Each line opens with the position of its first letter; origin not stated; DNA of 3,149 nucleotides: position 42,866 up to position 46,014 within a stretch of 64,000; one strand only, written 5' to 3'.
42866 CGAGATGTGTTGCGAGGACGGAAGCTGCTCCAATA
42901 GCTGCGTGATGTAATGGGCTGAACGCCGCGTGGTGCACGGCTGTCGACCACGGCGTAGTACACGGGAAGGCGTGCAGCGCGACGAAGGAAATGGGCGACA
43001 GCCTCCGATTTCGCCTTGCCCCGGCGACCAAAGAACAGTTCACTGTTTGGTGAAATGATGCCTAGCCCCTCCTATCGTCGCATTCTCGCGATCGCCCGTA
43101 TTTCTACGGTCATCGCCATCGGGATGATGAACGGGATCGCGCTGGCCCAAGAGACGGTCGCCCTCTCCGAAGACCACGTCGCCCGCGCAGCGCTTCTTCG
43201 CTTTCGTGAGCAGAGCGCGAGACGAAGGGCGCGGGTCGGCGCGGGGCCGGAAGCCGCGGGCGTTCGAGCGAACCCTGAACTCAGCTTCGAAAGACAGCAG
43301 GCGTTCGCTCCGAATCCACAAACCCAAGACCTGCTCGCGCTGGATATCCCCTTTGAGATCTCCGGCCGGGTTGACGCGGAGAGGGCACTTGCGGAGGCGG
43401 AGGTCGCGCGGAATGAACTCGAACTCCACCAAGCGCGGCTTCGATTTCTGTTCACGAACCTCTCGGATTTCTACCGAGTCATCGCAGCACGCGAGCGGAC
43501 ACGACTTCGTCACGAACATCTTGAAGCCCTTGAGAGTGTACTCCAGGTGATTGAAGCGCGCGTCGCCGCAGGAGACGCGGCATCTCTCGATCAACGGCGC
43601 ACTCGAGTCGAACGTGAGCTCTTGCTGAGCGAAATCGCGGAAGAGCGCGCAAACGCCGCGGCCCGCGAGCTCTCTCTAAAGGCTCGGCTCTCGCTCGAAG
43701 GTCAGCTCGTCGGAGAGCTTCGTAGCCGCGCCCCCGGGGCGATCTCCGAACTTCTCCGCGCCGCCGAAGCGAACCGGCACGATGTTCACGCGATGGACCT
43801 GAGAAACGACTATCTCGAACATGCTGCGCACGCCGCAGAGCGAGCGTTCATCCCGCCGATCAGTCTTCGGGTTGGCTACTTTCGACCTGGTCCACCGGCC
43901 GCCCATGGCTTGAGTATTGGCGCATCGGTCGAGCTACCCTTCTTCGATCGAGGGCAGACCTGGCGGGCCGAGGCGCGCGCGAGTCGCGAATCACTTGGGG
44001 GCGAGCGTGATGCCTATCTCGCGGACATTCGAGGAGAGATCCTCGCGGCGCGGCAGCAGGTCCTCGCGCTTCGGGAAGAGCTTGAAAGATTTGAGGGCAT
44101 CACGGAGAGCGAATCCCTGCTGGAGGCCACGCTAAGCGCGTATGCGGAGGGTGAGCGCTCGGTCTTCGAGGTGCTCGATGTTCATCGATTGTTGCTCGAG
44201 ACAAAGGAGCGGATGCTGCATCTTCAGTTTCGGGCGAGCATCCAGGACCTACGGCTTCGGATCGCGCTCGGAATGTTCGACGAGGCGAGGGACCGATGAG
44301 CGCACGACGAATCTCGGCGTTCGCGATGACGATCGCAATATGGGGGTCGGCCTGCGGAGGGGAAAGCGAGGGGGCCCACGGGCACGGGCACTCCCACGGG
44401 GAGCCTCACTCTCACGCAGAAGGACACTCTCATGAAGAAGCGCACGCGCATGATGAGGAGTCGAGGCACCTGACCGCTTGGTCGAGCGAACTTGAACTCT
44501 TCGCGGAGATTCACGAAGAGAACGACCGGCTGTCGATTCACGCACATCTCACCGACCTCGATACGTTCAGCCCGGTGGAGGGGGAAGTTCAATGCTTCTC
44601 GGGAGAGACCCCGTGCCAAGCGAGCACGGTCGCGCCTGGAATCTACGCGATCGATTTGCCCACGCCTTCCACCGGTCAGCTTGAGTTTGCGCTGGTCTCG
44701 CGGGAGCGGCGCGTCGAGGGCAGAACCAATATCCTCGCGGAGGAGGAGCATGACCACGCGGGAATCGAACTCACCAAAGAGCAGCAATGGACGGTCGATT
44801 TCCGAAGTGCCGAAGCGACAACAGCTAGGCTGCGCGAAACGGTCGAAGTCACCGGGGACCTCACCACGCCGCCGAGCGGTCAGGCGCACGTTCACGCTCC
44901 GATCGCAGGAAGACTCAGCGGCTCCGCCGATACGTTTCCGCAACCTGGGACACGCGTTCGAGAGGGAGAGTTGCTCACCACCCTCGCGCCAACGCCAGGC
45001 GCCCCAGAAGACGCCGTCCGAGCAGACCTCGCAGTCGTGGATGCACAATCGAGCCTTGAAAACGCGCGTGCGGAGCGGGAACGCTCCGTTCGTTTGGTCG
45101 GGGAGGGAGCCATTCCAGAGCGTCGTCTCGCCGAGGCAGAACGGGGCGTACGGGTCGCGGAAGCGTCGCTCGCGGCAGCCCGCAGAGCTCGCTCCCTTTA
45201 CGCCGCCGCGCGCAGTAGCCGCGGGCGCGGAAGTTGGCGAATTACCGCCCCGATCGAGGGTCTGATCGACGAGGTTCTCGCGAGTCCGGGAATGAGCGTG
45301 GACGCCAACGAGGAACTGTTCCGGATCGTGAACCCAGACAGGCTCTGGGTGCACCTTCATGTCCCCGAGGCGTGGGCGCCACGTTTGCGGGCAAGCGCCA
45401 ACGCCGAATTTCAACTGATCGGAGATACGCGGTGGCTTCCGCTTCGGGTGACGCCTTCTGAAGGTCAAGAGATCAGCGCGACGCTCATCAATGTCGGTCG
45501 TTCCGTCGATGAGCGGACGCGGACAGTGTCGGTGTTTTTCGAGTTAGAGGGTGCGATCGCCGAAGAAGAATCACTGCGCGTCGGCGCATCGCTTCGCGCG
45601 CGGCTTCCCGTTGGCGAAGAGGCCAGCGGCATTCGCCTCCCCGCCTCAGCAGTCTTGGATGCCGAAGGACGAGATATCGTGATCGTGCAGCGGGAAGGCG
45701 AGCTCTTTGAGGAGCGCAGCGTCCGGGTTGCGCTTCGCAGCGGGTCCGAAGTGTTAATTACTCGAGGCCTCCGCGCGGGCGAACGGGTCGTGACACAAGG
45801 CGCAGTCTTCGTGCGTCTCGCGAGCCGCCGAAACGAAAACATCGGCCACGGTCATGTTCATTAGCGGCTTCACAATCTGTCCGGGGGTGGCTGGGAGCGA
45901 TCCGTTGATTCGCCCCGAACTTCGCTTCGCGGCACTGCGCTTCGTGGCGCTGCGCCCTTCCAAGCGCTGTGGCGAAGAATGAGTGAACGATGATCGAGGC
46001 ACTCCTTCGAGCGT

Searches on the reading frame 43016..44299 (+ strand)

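Call 34: search_protein_families(library=pfam, proteins=[window:43016-44299:+], max_evalue=0.001)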
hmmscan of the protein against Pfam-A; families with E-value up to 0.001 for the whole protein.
window:43016-44299:+ (427 aa): 1 family
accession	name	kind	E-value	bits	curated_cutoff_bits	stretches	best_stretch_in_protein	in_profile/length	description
PF02321.23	OEP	-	5e-19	69.3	22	2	244-419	2-187/187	Outer membrane efflux protein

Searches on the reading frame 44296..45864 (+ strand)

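Call 34: search_protein_families(library=pfam, proteins=[window:44296-45864:+], max_evalue=0.001)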
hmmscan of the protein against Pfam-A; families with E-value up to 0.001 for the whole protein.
window:44296-45864:+ (522 aa): 2 families
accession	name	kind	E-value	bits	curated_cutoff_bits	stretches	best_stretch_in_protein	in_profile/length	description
PF13437.12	HlyD_3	-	1.8e-18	67.7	22.2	1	316-430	2-106/106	HlyD family secretion protein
PF16576.10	HlyD_D23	-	3.6e-15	56.3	30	1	179-418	2-202/214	Barrel-sandwich domain of CusB or HlyD membrane-fusion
